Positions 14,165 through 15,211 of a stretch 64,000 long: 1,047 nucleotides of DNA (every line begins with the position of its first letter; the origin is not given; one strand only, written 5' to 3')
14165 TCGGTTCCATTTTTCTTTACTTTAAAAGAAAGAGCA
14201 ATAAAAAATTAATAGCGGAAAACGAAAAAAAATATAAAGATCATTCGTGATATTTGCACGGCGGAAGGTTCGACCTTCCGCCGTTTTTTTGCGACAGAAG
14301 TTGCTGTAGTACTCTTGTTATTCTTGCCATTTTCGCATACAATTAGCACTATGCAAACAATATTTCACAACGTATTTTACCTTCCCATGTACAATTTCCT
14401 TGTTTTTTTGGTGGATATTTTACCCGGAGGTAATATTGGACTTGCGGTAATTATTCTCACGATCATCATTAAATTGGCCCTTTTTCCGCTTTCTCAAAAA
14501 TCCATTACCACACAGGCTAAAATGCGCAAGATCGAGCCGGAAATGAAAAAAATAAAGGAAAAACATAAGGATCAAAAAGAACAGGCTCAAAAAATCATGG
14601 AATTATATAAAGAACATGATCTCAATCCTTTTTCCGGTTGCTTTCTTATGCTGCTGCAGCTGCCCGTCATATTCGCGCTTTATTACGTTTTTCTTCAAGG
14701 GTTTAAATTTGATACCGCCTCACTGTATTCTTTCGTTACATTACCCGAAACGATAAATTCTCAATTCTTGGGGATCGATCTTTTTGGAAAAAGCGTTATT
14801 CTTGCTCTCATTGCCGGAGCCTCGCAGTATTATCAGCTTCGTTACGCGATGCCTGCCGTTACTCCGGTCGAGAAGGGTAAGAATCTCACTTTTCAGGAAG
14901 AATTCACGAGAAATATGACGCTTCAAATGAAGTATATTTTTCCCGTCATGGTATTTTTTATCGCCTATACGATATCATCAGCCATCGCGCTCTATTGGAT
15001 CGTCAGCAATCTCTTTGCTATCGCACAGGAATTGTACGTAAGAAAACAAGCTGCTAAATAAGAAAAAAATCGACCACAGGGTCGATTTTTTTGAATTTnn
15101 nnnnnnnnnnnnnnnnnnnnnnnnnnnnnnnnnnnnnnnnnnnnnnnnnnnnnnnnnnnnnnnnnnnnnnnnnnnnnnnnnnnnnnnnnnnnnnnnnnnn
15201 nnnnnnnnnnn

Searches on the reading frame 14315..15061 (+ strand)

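Call 65: search_protein_families(library=pfam, proteins=[window:14315-15061:+], max_evalue=0.0001)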
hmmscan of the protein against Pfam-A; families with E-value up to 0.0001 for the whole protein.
window:14315-15061:+ (248 aa): 1 family
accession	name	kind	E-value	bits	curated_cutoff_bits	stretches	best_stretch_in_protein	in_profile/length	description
PF02096.25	60KD_IMP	-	1.4e-48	165.4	35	1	42-244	2-163/163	60Kd inner membrane protein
